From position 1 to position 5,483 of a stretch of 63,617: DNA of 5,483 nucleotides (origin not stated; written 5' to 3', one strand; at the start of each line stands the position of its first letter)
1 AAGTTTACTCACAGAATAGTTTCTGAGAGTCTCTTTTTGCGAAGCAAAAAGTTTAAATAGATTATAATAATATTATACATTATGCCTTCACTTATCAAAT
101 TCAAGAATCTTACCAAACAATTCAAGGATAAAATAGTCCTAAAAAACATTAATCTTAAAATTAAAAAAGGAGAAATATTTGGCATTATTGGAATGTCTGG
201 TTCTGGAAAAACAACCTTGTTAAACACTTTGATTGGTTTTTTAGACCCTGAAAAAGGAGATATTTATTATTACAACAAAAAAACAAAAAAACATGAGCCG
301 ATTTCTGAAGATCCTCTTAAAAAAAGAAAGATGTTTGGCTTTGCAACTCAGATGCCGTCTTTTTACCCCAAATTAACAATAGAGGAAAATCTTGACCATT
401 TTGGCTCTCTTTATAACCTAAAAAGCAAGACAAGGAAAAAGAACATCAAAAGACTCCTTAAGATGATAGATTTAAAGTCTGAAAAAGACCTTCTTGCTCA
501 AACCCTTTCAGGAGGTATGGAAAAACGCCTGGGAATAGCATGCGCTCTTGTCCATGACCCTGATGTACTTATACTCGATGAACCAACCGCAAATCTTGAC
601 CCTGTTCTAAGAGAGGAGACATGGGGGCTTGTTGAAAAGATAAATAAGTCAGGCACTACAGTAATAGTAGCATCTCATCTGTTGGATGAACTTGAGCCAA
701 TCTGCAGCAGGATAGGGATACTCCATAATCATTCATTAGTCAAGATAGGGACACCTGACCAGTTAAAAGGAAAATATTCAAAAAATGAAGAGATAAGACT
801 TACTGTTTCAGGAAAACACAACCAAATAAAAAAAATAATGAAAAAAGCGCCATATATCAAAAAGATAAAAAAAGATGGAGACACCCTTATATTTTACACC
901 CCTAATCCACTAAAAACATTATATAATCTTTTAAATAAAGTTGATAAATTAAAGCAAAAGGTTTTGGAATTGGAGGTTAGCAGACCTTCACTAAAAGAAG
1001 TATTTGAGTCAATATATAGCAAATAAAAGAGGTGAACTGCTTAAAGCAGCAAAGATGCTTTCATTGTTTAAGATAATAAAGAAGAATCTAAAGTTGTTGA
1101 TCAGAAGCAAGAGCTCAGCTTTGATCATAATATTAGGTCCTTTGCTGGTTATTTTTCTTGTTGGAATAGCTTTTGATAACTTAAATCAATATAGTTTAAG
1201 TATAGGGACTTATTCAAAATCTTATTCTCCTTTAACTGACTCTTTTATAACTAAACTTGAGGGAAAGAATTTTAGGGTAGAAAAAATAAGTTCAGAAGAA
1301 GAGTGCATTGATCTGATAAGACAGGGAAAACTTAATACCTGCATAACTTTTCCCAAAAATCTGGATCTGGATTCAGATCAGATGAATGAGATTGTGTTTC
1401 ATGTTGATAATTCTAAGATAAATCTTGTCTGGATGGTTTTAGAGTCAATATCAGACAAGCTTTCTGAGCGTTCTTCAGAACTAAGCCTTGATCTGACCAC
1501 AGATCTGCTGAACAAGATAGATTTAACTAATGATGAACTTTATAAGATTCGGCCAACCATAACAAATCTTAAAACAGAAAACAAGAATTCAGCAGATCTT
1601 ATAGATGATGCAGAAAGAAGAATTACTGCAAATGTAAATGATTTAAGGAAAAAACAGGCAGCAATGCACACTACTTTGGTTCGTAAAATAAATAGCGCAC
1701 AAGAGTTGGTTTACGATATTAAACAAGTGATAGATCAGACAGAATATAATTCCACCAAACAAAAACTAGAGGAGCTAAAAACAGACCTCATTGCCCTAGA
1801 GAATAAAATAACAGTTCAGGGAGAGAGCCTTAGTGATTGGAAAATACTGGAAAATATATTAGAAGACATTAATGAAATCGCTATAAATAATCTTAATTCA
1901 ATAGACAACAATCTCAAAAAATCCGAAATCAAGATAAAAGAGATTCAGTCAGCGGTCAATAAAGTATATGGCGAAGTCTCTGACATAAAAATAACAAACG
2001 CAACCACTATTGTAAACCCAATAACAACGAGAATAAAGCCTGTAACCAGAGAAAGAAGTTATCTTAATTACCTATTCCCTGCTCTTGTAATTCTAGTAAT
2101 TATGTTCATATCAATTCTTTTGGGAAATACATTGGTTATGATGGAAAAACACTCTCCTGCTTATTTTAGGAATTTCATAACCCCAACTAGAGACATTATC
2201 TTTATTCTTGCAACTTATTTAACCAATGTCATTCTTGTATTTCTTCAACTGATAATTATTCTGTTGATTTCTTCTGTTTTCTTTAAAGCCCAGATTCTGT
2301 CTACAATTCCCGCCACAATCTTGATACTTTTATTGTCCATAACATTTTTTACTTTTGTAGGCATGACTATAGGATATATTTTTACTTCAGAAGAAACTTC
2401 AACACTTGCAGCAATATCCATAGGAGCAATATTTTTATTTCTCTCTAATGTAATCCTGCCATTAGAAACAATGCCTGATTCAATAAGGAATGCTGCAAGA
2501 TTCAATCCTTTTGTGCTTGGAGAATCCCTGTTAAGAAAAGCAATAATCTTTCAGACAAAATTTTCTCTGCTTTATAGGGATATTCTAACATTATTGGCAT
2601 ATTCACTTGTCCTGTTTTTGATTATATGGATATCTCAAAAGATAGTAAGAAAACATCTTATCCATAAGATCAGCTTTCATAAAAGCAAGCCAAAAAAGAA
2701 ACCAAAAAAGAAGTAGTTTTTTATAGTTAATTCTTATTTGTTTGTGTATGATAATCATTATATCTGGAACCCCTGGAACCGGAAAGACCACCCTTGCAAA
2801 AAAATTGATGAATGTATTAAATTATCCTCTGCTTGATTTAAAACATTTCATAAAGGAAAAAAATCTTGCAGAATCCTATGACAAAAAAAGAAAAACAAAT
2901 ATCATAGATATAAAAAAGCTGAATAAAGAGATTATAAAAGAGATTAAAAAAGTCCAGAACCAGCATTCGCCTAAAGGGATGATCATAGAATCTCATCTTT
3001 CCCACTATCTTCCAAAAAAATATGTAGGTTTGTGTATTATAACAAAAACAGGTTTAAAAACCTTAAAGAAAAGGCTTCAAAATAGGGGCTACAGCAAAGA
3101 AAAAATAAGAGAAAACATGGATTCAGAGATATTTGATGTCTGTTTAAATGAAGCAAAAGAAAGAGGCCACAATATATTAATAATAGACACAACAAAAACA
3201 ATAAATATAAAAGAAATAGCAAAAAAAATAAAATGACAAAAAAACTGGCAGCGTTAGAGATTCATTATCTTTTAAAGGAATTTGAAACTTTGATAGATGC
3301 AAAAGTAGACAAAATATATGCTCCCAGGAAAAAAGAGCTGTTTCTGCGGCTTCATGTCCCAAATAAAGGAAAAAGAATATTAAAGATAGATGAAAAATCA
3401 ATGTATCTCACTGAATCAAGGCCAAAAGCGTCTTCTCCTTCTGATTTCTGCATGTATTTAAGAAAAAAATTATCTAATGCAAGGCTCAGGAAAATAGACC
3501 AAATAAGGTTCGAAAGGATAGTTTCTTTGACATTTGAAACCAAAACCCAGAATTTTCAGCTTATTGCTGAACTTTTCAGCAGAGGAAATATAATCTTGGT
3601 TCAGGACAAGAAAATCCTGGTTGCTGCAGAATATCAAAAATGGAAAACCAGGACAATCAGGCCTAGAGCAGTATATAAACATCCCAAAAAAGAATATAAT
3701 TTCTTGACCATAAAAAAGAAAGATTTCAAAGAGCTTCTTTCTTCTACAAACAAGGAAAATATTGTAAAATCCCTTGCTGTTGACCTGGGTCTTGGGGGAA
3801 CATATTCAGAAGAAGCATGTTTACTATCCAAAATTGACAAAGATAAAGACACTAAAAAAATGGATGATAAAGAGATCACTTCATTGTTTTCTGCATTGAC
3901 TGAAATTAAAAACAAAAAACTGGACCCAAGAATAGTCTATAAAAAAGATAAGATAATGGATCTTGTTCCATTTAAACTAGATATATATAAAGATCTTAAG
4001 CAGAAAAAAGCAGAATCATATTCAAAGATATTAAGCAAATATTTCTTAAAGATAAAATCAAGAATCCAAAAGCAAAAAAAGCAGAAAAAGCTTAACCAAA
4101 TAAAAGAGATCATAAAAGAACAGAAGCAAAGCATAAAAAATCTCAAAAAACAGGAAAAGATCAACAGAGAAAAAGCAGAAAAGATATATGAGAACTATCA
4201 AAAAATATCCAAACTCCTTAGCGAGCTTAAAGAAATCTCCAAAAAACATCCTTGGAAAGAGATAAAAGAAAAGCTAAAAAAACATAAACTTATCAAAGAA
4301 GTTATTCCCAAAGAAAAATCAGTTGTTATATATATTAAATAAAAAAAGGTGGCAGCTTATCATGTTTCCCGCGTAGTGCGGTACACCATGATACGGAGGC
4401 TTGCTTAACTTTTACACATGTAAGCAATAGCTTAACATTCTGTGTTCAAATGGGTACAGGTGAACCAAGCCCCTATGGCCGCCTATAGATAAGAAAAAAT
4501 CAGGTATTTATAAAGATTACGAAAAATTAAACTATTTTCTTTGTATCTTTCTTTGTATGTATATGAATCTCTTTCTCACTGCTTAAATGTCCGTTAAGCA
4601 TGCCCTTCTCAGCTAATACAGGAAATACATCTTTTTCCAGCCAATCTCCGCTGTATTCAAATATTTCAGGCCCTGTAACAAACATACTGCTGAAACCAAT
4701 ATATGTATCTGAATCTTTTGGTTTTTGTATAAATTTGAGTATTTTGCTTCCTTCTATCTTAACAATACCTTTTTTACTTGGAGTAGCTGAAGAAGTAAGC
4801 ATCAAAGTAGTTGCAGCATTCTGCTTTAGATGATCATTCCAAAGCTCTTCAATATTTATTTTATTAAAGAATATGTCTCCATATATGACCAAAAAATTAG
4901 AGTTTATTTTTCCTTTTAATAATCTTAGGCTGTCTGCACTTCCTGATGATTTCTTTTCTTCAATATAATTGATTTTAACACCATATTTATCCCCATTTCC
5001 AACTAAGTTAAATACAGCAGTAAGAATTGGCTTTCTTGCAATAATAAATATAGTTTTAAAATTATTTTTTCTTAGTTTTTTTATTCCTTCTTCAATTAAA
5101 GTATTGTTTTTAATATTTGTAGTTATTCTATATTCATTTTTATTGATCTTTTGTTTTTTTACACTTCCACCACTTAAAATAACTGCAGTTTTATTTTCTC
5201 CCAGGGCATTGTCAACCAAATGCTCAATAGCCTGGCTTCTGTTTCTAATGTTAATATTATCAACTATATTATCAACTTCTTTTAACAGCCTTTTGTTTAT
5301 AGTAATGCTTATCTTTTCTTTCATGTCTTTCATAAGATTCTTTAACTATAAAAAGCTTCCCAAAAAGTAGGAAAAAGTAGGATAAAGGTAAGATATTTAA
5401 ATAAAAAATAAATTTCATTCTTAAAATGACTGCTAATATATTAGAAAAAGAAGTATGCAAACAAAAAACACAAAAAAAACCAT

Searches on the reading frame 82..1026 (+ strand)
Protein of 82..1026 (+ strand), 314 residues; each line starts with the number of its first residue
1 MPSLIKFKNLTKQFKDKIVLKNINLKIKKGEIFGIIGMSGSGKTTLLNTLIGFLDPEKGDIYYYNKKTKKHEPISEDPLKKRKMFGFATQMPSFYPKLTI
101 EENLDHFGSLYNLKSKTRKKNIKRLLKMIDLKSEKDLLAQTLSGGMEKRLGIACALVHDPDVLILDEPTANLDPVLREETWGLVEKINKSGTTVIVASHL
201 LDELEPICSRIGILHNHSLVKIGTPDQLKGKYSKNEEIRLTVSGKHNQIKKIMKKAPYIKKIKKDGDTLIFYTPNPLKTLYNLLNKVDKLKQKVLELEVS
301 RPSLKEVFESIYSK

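Call 21: search_protein_families(library=pfam, proteins=[window:82-1026:+], max_evalue=0.0001)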
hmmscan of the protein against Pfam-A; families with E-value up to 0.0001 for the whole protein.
window:82-1026:+ (314 aa): 3 families
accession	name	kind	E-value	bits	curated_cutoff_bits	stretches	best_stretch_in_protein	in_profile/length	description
PF00005.33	ABC_tran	-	7.8e-33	114.4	25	1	20-170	1-137/137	ABC transporter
PF13304.12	AAA_21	-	9.4e-09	36.2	27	1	121-199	220-298/304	AAA domain, putative AbiEii toxin, Type IV TA system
PF13732.12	DrrA1-3_C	-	2.7e-06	28.4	27.4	1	223-308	1-77/81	ATP-binding protein DrrA1-3-like, C-terminal domain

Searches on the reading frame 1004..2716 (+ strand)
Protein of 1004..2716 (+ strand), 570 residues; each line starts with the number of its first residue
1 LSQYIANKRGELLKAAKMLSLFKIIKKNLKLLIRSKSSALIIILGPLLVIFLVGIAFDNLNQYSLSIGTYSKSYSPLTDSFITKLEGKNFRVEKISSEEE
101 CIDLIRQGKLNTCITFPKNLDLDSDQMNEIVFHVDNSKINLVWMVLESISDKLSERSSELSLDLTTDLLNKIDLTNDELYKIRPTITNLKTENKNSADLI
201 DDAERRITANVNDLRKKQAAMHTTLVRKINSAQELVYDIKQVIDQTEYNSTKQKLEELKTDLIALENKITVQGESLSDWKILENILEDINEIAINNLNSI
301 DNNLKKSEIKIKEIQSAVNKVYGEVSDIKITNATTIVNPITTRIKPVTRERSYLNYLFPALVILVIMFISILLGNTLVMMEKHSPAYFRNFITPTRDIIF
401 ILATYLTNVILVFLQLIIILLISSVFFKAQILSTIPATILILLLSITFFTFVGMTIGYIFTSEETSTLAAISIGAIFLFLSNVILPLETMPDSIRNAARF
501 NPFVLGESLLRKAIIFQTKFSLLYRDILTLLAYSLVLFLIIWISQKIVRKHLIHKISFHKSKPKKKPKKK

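Call 21: search_protein_families(library=pfam, proteins=[window:1004-2716:+], max_evalue=0.0001)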
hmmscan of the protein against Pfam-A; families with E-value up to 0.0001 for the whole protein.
window:1004-2716:+ (570 aa): 2 families
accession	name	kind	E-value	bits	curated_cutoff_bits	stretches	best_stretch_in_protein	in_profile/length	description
PF12698.13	ABC2_membrane_3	-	5.1e-28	98.6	31.6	1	37-543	2-347/347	ABC-2 family transporter protein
PF01061.29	ABC2_membrane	-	8.6e-15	55.3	26.9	1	351-513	46-209/211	ABC-2 type transporter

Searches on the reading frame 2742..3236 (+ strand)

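Call 21: search_protein_families(library=pfam, proteins=[window:2742-3236:+], max_evalue=0.0001)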
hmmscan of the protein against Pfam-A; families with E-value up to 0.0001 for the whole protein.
window:2742-3236:+ (164 aa): 7 families
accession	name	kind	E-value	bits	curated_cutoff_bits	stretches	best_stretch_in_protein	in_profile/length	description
PF13238.12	AAA_18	-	4.4e-23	82.6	29.4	1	5-132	1-128/128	AAA domain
PF13207.12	AAA_17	-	1.5e-09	38.7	27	1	9-94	2-88/136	AAA domain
PF00004.35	AAA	-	2.8e-06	28.2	21.2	1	5-48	1-52/131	ATPase family associated with various cellular activities (AAA)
PF13671.12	AAA_33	-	3.6e-06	27.8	27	0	5-55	2-49/143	AAA domain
PF13521.12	AAA_28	-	1.1e-05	26.2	27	1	5-81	2-78/164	AAA domain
PF13401.12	AAA_22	-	2e-05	25.3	27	1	3-96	6-86/130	AAA domain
PF13189.12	Cytidylate_kin2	-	6.2e-05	23.7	28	0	4-51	1-51/176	Cytidylate kinase-like family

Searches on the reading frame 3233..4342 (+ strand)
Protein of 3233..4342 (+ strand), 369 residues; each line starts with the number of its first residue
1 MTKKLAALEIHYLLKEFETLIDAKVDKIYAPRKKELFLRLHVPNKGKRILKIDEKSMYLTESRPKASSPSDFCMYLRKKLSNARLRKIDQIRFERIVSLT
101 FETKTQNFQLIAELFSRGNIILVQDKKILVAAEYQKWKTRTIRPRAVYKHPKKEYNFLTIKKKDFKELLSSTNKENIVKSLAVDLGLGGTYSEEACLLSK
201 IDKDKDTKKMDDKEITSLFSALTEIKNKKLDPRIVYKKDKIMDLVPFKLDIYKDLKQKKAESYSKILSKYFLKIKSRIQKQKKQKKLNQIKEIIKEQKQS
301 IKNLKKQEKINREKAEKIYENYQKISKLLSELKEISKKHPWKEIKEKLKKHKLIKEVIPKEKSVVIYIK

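Call 21: search_protein_families(library=pfam, proteins=[window:3233-4342:+], max_evalue=0.0001)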
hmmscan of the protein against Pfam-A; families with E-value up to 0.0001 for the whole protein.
window:3233-4342:+ (369 aa): 1 family
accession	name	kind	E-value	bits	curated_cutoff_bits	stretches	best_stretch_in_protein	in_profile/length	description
PF05833.16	NFACT_N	-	9e-50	170.2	31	1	10-349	5-364/456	NFACT N-terminal and middle domains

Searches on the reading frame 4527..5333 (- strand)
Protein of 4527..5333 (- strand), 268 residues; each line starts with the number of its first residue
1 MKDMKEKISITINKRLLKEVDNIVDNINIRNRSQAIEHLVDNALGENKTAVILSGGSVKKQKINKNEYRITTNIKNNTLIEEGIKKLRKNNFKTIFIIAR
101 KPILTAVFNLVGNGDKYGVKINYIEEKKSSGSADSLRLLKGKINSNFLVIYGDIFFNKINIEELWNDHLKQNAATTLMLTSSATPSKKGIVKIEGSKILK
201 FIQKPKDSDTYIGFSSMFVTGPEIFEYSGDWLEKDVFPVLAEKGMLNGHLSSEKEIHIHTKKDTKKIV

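Call 21: search_protein_families(library=pfam, proteins=[window:4527-5333:-], max_evalue=0.0001)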
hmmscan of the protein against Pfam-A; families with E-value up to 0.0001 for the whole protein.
window:4527-5333:- (268 aa): 1 family
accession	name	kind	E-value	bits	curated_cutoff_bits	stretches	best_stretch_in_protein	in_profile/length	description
PF00483.29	NTP_transferase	-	9.5e-18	65.1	21.2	1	50-226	2-186/245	Nucleotidyl transferase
